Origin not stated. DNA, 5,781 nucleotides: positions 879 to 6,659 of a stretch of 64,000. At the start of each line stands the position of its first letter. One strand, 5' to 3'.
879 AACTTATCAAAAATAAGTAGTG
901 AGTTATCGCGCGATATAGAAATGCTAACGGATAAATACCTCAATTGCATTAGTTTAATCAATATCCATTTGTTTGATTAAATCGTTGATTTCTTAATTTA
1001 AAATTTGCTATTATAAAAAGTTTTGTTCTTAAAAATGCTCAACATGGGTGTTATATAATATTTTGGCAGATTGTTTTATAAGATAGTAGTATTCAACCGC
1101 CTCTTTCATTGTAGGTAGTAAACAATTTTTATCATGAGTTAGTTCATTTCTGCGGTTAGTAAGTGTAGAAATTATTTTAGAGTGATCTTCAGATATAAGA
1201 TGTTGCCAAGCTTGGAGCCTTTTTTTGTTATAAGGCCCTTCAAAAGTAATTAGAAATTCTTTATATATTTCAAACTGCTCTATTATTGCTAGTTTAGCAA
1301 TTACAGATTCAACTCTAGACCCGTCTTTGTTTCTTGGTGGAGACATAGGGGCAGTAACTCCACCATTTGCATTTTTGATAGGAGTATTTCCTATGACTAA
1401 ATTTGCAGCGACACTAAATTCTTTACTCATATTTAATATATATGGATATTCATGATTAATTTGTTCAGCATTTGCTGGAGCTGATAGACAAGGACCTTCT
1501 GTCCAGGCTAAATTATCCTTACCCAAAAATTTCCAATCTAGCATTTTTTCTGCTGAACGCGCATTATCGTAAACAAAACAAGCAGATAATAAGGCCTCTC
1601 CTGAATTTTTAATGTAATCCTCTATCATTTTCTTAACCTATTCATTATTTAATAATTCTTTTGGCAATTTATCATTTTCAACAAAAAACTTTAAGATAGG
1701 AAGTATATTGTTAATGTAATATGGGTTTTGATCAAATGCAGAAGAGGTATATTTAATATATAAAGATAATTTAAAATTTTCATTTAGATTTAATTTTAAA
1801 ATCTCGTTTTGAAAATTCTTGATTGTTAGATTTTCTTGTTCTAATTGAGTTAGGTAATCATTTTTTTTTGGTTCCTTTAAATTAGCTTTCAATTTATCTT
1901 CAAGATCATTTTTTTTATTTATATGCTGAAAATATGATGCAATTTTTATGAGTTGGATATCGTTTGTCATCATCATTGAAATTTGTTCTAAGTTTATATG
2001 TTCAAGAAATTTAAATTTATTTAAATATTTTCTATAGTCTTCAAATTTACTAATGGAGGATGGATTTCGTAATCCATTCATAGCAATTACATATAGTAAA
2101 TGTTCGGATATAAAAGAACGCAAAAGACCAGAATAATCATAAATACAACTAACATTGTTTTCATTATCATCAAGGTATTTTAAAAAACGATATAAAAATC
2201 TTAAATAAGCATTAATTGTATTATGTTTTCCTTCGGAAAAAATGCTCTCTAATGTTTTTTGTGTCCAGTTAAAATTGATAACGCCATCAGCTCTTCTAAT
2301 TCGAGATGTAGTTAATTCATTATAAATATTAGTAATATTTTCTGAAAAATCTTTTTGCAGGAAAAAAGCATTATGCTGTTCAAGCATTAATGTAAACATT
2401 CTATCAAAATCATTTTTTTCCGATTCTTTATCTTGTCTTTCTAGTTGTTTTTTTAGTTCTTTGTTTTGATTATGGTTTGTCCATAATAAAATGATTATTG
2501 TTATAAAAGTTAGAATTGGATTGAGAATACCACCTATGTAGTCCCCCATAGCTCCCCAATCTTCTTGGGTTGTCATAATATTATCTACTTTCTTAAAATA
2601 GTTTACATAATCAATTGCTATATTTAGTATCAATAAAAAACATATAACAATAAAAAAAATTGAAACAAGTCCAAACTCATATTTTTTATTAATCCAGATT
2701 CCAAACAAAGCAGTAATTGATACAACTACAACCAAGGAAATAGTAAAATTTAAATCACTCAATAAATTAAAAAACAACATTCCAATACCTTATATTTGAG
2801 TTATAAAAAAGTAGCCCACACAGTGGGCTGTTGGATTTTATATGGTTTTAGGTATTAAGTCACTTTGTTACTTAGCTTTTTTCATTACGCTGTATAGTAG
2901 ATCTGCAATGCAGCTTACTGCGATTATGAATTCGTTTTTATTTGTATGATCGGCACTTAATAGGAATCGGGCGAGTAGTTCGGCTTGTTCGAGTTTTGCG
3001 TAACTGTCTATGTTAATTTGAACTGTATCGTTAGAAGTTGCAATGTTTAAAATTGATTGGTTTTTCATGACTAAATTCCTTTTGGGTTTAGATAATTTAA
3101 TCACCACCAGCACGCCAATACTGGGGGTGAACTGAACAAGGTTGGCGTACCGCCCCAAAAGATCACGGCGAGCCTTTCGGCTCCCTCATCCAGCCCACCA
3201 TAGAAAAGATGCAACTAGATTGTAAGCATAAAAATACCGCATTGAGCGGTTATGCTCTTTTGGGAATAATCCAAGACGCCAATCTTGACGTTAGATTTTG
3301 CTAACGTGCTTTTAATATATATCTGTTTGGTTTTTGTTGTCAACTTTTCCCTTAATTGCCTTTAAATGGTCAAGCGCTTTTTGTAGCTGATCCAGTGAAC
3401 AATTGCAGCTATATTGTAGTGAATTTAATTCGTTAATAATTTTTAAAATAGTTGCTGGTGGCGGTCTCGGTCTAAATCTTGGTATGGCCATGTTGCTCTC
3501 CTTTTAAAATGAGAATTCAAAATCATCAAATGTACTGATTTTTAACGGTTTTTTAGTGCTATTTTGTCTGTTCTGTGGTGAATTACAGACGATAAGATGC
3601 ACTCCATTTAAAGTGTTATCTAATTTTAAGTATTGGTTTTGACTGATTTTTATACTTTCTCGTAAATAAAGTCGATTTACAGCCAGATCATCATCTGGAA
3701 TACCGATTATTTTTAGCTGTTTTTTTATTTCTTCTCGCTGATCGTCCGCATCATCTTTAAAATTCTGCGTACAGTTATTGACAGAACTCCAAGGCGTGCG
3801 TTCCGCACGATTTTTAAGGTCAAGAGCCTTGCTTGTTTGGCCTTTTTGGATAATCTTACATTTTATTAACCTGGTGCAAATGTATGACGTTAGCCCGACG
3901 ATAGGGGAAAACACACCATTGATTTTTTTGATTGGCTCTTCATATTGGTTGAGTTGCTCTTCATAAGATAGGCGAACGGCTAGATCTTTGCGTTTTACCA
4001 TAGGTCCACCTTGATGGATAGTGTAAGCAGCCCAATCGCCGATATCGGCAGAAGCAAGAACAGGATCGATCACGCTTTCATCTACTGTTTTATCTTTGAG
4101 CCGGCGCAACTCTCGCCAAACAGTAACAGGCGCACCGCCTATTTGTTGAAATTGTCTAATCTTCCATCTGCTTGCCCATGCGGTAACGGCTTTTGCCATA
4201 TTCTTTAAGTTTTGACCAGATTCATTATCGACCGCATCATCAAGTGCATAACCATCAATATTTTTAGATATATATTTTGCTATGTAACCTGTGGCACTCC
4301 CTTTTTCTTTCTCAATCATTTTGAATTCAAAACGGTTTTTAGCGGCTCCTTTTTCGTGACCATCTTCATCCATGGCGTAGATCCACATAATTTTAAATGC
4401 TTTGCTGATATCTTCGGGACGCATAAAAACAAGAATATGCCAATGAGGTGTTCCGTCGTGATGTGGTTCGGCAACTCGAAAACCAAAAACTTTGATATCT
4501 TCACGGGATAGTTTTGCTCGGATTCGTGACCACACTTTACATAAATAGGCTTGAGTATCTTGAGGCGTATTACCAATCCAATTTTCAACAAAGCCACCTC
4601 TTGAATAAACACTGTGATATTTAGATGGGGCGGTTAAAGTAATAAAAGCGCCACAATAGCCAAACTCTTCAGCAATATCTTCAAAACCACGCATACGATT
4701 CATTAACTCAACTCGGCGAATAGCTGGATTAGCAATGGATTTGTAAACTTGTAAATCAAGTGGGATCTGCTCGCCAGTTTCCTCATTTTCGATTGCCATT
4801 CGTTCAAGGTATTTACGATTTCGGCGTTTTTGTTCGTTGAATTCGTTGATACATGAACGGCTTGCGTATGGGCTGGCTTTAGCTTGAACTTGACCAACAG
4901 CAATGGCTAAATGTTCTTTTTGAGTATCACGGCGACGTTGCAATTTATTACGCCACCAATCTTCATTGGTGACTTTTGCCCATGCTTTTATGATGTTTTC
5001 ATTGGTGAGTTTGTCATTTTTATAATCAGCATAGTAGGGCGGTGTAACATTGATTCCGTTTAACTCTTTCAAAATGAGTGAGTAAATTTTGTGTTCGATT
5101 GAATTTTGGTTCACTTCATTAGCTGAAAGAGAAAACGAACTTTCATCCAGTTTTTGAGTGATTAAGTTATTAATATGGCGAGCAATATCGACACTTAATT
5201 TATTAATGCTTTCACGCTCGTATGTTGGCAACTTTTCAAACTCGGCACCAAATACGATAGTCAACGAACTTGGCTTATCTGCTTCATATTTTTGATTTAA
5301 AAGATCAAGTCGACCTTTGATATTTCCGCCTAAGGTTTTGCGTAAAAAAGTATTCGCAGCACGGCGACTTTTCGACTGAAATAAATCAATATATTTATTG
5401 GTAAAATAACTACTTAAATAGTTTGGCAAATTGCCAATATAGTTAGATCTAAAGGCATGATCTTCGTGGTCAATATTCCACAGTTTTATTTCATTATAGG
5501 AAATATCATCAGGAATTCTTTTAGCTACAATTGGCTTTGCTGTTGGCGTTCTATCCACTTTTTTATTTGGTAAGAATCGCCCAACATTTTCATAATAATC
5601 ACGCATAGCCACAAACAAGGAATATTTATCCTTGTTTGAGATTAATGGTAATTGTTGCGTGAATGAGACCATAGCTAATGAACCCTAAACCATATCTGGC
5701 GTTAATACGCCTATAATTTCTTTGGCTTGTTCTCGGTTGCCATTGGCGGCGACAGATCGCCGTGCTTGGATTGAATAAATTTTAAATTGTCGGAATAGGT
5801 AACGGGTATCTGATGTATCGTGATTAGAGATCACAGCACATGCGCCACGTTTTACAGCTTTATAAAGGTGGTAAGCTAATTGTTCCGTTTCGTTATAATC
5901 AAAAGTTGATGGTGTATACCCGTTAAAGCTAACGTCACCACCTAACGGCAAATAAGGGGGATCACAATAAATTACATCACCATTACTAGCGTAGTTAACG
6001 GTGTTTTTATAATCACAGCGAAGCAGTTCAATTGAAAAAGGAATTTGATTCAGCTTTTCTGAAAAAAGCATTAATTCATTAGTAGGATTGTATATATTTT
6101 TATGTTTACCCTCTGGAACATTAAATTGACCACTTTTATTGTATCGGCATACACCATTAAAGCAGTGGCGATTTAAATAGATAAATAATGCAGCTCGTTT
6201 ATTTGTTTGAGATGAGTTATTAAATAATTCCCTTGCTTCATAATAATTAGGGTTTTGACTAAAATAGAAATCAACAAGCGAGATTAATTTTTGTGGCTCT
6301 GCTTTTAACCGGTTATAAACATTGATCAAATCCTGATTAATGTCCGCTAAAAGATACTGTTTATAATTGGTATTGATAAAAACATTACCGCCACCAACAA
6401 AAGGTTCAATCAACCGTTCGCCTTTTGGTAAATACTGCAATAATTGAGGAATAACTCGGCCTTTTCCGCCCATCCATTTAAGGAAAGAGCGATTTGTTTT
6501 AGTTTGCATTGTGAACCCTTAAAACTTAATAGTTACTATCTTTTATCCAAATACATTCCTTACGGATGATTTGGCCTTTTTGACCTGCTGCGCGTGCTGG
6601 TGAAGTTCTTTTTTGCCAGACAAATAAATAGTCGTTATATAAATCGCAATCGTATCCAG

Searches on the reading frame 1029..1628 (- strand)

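Call 7: search_protein_families(library=pfam, proteins=[window:1029-1628:-], max_evalue=0.01)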
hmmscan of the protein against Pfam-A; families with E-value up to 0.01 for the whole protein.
window:1029-1628:- (199 aa): 1 family
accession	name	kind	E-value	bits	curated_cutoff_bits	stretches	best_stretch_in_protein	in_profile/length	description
PF18735.6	HEPN_RiboL-PSP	-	0.0035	17.7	28.4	1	122-191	99-185/191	RiboL-PSP-HEPN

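Call 35: search_protein_families(library=padloc, proteins=[window:1029-1628:-], max_evalue=0.01)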
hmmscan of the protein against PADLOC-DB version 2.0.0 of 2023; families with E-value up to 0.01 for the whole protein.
window:1029-1628:- (199 aa): 0 families

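Call 68: search_protein_families(library=phrogs, proteins=[window:1029-1628:-], max_evalue=0.001)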
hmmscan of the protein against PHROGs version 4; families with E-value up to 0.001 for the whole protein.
window:1029-1628:- (199 aa): 0 families

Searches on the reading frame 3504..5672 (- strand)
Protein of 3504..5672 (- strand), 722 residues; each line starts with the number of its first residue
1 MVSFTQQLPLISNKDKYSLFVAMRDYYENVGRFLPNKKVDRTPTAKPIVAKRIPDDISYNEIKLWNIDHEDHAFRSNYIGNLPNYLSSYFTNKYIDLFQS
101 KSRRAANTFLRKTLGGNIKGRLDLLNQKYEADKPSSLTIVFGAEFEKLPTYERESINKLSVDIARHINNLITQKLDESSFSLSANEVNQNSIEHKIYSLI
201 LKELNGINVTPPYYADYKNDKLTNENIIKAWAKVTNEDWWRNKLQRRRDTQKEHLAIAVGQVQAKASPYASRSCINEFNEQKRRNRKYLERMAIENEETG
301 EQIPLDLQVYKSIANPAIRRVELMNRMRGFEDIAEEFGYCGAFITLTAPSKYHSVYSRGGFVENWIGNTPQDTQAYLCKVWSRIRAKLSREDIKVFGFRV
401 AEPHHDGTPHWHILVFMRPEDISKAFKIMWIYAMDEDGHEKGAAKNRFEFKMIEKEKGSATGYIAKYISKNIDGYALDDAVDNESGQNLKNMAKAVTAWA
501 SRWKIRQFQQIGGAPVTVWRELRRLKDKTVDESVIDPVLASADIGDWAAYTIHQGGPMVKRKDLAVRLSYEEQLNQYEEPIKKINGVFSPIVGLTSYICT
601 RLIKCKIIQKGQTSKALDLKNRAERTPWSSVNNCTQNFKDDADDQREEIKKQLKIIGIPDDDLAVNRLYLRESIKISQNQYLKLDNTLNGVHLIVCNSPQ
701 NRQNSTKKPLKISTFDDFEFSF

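Call 7: search_protein_families(library=pfam, proteins=[window:3504-5672:-], max_evalue=0.01)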
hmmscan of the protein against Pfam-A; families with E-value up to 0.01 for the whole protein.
window:3504-5672:- (722 aa): 2 families
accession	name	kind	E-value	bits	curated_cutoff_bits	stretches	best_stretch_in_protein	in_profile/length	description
PF05840.19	Phage_GPA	-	4.3e-106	355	31.4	1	156-475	3-321/321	Bacteriophage replication gene A protein (GPA)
PF23343.2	REP_ORF2-G2P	-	1.6e-08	35.1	27.8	1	343-471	3-98/99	Replication-associated protein ORF2/G2P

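Call 100: search_dna_similar(query=window:3504-5672:-, collection=phages, mode=protein, max_rows=8)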
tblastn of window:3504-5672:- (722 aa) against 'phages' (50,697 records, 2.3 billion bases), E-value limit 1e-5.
Records with a match: 384; places in all: 385; records where one place covers at least 80% of the query: 87.
Best place of each record, by identity: <60% 384.
By first word of the organism name: Klebsiella 79; Vibrio 67; Escherichia 55; Yersinia 46; Salmonella 30; Burkholderia 21; Peduovirus 18; Pseudoalteromonas 11; Mannheimia 10; Bacteriophage 6; and 16 more.
By host as written in the record: Klebsiella pneumoniae 55; - 45; Yersinia pestis EV76-CN 26; Burkholderia pseudomallei 17; Escherichia coli 15; Yersinia enterocolitica 10; Salmonella sp. 7; Yersinia pestis 5; and 133 more.
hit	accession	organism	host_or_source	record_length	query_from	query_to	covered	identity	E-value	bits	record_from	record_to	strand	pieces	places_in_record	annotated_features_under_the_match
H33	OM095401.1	Yersinia phage vB_YenM_324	Yersinia enterocolitica 324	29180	52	686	88%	45.4%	9e-171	549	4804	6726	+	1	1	replication protein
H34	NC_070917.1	Yersinia phage vB_YenM_324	Yersinia enterocolitica 324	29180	52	686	88%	45.4%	9e-171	549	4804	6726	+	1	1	replication protein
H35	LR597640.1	Escherichia phage ESSI2_ev129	-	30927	50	688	89%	44.9%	1e-175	563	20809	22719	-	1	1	Phage replication protein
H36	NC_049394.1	Escherichia phage ESSI2_ev129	-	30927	50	688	89%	44.9%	1e-175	563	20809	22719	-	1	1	nicking at origin of replication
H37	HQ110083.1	Cronobacter phage ESSI-2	Cronobacter sakazakii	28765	50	682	88%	45.3%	4e-176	564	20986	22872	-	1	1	replication protein A | hypothetical protein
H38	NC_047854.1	Cronobacter phage ESSI-2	Cronobacter sakazakii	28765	50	682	88%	45.3%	4e-176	564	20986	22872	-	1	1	nicking at origin of replication | hypothetical protein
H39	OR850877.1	Salmonella phage S.Kent 1-2-1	Salmonella enterica subsp. enterica ...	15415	54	689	88%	45.0%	1e-171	551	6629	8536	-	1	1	record has no annotation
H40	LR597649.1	Escherichia phage ESSI2_ev015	-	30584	50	665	85%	45.9%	4e-175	561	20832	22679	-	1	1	Phage replication protein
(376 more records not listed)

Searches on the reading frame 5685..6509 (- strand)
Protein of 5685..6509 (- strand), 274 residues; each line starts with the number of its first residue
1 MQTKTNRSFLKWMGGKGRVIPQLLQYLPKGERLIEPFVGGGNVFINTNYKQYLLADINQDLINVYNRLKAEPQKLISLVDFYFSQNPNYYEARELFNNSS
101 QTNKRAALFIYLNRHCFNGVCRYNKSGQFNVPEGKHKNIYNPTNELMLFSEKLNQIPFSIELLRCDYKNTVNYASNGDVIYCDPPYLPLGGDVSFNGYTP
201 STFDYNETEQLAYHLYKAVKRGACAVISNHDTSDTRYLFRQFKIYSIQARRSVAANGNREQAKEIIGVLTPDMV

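Call 7: search_protein_families(library=pfam, proteins=[window:5685-6509:-], max_evalue=0.01)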
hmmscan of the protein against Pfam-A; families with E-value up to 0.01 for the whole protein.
window:5685-6509:- (274 aa): 1 family
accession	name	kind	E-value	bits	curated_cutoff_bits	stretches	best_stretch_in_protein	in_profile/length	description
PF02086.21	MethyltransfD12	-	5e-54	184.1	22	1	12-252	1-252/253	D12 class N6 adenine-specific DNA methyltransferase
